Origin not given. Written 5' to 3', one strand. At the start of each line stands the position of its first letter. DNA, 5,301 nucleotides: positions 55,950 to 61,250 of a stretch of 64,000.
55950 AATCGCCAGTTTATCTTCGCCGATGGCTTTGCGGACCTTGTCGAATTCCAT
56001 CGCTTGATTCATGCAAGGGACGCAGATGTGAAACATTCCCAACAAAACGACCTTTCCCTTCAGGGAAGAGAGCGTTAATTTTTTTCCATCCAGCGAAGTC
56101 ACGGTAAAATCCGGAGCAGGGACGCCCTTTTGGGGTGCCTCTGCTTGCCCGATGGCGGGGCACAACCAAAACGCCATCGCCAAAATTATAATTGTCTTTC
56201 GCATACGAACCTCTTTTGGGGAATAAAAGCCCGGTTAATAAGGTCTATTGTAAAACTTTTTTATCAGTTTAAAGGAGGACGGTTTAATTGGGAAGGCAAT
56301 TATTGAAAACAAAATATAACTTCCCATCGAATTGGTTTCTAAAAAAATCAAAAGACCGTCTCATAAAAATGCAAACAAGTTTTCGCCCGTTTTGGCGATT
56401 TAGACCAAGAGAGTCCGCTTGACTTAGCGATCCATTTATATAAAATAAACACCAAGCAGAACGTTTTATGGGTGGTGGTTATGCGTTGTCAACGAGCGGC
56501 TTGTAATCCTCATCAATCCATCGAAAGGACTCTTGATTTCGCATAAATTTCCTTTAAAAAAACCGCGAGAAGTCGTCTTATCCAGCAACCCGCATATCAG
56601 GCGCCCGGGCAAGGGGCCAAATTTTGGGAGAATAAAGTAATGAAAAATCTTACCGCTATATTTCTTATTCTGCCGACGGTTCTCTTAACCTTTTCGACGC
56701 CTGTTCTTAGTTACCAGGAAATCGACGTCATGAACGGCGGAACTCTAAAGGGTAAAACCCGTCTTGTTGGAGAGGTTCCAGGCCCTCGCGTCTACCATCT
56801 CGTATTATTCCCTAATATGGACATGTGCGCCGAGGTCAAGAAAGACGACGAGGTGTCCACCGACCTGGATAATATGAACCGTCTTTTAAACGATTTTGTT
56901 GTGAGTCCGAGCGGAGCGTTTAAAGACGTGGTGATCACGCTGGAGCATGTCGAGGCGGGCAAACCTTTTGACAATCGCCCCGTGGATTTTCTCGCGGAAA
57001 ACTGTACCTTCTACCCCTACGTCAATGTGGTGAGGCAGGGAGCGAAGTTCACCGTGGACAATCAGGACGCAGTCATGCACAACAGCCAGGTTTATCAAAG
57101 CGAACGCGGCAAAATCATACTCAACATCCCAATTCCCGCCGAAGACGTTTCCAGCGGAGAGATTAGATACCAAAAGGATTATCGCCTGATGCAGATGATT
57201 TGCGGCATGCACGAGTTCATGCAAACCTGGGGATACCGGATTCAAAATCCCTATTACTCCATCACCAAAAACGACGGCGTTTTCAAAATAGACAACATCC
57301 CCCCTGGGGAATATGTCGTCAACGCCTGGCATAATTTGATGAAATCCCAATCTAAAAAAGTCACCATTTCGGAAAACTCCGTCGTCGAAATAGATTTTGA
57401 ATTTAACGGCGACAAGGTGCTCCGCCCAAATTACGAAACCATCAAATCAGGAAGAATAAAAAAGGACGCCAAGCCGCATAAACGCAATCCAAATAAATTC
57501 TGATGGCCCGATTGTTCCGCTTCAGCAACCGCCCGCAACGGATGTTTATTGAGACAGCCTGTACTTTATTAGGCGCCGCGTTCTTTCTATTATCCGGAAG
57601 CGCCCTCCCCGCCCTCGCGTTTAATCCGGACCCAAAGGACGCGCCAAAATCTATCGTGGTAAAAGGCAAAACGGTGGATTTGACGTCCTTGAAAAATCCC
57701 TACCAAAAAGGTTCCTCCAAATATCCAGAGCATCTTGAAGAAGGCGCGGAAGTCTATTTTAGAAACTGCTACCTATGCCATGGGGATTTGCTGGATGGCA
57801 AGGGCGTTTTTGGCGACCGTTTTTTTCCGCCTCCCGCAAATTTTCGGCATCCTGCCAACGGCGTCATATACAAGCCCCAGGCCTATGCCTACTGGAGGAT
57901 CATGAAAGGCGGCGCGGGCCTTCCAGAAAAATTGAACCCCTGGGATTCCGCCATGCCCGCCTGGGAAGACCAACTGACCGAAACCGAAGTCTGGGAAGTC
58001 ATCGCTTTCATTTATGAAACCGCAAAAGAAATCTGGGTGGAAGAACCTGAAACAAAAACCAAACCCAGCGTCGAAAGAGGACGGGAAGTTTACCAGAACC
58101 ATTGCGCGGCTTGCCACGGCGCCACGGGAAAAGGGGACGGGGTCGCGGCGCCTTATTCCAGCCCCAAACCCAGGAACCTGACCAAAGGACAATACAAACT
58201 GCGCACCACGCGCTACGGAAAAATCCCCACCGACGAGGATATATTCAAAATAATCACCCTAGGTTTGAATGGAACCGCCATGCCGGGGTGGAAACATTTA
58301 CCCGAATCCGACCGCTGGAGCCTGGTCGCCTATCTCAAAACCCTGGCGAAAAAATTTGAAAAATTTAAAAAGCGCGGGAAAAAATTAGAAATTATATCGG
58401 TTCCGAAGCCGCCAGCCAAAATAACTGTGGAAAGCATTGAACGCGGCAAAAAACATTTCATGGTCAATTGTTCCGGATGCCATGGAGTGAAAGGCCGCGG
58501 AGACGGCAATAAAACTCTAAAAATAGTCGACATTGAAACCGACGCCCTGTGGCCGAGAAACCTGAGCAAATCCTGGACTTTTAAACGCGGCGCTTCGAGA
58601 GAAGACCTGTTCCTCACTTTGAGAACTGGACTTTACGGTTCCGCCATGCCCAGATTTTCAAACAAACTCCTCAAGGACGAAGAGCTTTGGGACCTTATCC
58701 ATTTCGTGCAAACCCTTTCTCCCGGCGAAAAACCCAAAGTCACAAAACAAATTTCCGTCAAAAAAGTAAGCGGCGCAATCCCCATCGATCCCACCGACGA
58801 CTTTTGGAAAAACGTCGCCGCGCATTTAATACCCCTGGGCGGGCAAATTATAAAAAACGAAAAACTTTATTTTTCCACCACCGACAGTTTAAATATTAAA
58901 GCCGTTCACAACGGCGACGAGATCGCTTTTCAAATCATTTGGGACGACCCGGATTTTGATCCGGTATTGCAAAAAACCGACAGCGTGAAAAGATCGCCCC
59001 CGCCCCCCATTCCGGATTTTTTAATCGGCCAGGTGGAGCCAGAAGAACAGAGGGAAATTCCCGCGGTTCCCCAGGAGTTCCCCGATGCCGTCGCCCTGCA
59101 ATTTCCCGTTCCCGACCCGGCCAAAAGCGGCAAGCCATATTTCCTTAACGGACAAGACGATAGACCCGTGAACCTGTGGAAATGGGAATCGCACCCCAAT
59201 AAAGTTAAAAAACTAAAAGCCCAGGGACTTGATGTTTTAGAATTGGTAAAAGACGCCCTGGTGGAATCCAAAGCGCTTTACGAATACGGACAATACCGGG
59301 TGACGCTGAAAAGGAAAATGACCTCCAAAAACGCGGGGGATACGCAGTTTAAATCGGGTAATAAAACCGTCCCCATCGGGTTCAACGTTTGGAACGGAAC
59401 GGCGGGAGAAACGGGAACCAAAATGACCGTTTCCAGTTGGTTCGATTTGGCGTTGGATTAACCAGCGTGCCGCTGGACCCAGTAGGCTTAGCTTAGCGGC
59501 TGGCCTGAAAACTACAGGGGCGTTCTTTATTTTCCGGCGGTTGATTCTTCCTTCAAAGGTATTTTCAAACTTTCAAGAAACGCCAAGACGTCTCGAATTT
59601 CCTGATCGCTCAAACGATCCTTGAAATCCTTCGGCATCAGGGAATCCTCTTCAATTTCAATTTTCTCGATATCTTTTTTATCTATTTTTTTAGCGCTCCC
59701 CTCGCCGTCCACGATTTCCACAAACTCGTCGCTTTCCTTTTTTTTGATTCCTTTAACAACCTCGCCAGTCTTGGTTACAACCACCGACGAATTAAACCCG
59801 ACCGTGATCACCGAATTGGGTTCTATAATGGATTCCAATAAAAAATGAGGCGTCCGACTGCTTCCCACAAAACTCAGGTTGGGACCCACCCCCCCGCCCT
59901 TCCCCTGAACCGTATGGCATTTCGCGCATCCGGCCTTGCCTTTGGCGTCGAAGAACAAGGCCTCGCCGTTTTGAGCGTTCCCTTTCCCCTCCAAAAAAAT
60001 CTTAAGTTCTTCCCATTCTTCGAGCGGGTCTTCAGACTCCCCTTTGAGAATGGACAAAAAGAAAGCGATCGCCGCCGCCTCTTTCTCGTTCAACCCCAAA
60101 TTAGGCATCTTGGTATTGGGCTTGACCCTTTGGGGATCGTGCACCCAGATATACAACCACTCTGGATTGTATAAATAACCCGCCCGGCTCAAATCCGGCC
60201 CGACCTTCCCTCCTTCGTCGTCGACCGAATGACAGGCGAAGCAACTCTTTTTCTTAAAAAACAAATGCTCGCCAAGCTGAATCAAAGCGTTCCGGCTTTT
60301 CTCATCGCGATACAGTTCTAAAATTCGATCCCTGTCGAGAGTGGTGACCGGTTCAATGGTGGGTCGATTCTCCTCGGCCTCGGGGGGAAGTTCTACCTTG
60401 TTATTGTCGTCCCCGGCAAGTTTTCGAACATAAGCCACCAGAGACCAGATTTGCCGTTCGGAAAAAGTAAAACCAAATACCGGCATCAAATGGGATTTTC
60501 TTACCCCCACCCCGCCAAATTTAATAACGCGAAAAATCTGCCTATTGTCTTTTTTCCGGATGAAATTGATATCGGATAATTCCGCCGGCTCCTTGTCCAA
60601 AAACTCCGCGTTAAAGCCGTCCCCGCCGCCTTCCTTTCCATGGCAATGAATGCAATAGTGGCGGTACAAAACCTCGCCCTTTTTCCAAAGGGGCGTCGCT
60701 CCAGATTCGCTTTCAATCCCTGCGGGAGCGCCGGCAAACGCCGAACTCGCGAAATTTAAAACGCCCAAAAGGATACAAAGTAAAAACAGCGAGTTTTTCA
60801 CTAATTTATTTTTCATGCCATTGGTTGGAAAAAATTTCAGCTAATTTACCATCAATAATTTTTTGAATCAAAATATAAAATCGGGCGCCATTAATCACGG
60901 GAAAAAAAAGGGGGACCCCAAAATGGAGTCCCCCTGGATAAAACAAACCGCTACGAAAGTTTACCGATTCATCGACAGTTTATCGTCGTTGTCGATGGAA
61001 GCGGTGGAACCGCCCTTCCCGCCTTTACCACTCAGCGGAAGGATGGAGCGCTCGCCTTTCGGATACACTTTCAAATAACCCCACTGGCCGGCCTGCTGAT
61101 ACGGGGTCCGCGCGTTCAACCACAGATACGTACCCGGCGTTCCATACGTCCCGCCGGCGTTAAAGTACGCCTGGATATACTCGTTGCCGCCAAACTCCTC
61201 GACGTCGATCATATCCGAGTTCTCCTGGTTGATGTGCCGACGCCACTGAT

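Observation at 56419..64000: Convergent operon pair encoding only secreted copper and haem proteins: candidate undescribed periplasmic redox module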

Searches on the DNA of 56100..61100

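Call 96: search_rna_families(source=window, start=56100, end=61100, threshold=evalue, max_evalue=0.1)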
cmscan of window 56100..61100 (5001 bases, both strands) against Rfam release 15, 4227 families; matches with E-value up to 0.1: 0.
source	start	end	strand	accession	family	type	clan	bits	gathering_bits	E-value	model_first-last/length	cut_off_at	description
